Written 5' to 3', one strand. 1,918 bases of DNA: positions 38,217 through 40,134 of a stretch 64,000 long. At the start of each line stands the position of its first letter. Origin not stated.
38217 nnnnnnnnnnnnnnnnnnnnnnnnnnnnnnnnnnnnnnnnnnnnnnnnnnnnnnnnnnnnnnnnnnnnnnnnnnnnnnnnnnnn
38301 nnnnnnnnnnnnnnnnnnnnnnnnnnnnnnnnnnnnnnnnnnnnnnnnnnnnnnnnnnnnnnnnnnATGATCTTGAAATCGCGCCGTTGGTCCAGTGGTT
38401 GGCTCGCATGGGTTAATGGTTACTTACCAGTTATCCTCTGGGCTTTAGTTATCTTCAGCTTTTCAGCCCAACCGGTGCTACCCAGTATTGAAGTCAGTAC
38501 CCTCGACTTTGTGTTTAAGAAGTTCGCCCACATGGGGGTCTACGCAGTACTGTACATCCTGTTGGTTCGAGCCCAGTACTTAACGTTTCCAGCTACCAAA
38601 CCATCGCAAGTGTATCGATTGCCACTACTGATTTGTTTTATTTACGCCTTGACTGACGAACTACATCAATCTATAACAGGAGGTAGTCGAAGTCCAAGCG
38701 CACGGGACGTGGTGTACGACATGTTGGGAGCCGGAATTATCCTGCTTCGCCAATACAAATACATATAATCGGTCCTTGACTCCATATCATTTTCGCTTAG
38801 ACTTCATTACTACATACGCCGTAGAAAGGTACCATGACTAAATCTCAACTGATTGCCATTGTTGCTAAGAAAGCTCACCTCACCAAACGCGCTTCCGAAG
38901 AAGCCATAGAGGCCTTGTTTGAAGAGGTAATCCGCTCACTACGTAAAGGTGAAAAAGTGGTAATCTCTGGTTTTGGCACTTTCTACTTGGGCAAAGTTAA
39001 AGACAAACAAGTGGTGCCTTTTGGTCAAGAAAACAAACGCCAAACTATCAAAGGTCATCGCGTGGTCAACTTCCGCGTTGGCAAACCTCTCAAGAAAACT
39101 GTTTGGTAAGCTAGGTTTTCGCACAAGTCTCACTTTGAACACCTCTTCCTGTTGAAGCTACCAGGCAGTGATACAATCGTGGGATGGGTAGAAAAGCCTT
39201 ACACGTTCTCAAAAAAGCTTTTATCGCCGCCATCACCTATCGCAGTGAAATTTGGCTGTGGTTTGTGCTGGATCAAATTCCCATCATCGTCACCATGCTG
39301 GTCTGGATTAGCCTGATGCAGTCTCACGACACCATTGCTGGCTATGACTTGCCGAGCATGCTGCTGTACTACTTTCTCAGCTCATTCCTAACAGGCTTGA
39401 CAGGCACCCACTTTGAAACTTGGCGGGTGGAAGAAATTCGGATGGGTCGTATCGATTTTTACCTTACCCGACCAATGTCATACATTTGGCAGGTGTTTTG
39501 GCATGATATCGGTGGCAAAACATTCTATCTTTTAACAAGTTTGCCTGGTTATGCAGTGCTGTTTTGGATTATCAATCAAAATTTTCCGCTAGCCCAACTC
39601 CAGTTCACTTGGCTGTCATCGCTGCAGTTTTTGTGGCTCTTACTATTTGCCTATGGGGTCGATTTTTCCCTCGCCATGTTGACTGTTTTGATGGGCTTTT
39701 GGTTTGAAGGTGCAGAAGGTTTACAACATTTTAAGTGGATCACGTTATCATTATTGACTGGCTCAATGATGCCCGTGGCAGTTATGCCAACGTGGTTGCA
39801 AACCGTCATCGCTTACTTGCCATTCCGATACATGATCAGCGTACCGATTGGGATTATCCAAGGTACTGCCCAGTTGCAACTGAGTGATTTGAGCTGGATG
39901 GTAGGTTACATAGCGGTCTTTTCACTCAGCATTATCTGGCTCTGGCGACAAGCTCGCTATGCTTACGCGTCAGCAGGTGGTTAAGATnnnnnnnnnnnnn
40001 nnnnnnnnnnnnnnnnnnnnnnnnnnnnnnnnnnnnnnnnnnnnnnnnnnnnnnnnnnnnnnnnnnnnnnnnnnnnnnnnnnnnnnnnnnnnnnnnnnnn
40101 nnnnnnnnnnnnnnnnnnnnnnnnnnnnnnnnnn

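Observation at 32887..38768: A candidate surface-glycoprotein operon: GT2, a 1100-aa GT-C-like giant membrane protein, a Ser/Thr/Pro-rich LTD protein and a VanZ-like protein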

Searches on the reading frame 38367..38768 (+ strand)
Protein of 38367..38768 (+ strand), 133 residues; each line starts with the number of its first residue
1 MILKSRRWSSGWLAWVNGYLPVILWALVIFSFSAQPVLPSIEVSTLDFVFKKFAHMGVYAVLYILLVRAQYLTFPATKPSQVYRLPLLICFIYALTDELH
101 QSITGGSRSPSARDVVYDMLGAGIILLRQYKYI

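Call 3: search_protein_families(library=pfam, proteins=[window:38367-38768:+], max_evalue=0.01)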
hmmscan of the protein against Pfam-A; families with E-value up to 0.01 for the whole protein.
window:38367-38768:+ (133 aa): 1 family
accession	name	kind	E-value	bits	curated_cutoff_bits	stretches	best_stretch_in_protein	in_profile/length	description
PF04892.17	VanZ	-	1.9e-11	45.1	30.1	1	22-124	5-117/126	VanZ like family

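Call 4: search_protein_families(library=ncbifam, proteins=[window:38367-38768:+], max_evalue=0.01)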
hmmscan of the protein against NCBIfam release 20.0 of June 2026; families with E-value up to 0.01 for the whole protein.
window:38367-38768:+ (133 aa): 1 family
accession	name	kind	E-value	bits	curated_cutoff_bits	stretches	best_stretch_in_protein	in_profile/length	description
NF037970.1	vanZ_1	subfamily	2.1e-17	63.7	20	1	28-122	4-109/109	VanZ family protein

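Call 45: find_homologous_proteins(query=window:38367-38768:+, max_evalue=0.001)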
Query window:38367-38768:+ (133 aa): 5 proteins with E <= 0.001 among 9 candidates.
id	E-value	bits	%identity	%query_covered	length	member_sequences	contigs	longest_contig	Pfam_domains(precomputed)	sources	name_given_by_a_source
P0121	1.4e-80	286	99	100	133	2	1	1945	PF04892.18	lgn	-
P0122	1.7e-60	221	73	100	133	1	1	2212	PF04892.18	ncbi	-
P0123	8.3e-30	121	54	89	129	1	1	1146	PF04892.18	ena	-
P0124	9.6e-7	47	34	75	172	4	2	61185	PF04892.18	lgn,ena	-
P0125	3.6e-6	45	32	85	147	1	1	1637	PF04892.18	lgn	-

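Call 51: find_related_loci(query=A3, collection=metagenome_contigs, flank=6000)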
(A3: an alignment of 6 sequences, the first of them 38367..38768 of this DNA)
Query A3 (133 aa) in metagenome_contigs; peptide patterns used: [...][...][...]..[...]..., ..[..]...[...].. (x = any residue, [..] = any of these).
600 stretches matched a pattern (row limit reached: there are more); 19 encode a relative of the query (tblastn E <= 1e-3); 19 distinct loci.
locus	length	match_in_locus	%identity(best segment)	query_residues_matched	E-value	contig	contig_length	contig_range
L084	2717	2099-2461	46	13-133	2e-32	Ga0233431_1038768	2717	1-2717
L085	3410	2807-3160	49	15-133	7e-32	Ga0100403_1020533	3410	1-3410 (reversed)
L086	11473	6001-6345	51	18-133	8e-32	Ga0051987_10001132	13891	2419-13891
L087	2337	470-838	50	18-133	4e-31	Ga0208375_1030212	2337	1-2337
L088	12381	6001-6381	52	7-133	4e-34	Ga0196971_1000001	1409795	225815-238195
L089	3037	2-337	50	21-133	1e-29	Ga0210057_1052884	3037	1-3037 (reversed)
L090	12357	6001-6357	48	15-133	4e-29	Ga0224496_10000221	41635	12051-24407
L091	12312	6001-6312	57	20-125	7e-29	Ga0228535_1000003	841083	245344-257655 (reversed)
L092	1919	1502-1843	49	18-133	9e-29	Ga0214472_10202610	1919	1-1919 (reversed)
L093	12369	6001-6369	44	9-133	8e-29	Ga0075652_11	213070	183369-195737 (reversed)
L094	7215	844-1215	52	13-133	3e-28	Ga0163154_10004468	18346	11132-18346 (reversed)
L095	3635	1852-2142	55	24-121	2e-27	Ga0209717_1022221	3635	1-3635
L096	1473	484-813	55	19-129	4e-27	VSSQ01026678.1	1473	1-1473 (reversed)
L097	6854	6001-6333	46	21-133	2e-23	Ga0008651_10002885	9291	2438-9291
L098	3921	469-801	46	21-133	2e-23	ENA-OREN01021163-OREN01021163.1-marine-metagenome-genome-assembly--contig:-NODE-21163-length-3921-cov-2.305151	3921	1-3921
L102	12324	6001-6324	33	20-130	6e-13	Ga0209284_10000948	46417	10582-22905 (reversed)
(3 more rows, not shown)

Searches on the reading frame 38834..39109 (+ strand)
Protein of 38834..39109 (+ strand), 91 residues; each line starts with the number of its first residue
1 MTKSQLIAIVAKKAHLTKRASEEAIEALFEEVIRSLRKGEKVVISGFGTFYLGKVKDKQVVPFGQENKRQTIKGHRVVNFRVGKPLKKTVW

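Call 3: search_protein_families(library=pfam, proteins=[window:38834-39109:+], max_evalue=0.01)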
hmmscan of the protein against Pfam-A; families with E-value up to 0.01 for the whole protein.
window:38834-39109:+ (91 aa): 3 families
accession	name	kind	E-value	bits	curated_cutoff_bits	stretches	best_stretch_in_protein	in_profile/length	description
PF00216.26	Bac_DNA_binding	-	1.5e-19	70.5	22.4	1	1-90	1-89/90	Bacterial DNA-binding protein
PF18291.6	HU-HIG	-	2e-06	28.3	26.2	1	2-90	33-118/125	HU domain fused to wHTH, Ig, or Glycine-rich motif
PF18175.6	HU-CCDC81_bac_2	-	0.0041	17.4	35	1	6-56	3-53/70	CCDC81-like prokaryotic HU domain 2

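Call 4: search_protein_families(library=ncbifam, proteins=[window:38834-39109:+], max_evalue=0.01)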
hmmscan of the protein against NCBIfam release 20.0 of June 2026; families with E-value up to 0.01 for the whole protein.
window:38834-39109:+ (91 aa): 7 families
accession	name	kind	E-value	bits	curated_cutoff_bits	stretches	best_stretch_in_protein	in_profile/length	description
NF001401.0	PRK00285.1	equivalog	1.4e-15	57.3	111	1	1-90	6-94/103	integration host factor subunit alpha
NF007945.0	PRK10664.1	equivalog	6.8e-14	52.2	157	1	1-90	1-89/90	nucleoid-associated protein HU-beta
TIGR00988.1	hip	equivalog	1.7e-12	47.5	119.95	1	1-88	1-88/94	integration host factor subunit beta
NF001222.0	PRK00199.1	equivalog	2.8e-12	46.7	115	1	1-90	1-90/95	integration host factor subunit beta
TIGR00987.1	himA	equivalog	4.5e-12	46.2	120.25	1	1-90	2-90/96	integration host factor subunit alpha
NF008023.0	PRK10753.1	equivalog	1.7e-11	44.3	162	1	1-90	1-89/90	nucleoid-associated protein HU-alpha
TIGR01201.1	HU_rel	subfamily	0.00027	20.9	68.6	1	1-86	31-115/170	HU family DNA-binding protein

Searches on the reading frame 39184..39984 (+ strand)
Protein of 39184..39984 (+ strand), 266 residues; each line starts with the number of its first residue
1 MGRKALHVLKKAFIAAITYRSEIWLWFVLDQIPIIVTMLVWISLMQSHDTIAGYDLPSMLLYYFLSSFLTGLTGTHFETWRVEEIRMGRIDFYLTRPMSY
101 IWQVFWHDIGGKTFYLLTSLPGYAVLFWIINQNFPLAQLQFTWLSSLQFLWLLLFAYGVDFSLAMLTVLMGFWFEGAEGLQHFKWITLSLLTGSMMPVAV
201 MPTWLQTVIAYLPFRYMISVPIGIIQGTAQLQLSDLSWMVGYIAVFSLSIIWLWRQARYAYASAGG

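Call 3: search_protein_families(library=pfam, proteins=[window:39184-39984:+], max_evalue=0.01)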
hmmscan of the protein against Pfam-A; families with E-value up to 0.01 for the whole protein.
window:39184-39984:+ (266 aa): 1 family
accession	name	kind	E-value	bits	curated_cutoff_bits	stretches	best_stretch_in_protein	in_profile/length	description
PF06182.17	ABC2_membrane_6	-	4.6e-19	69.5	22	1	33-265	3-229/229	ABC-2 family transporter protein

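Call 4: search_protein_families(library=ncbifam, proteins=[window:39184-39984:+], max_evalue=0.01)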
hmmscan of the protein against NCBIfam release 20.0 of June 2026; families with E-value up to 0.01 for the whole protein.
window:39184-39984:+ (266 aa): 1 family
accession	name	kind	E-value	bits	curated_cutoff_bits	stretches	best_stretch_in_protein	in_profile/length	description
TIGR01247.1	drrB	subfamily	0.0032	17.2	223.05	1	146-240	123-220/236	daunorubicin resistance ABC transporter membrane protein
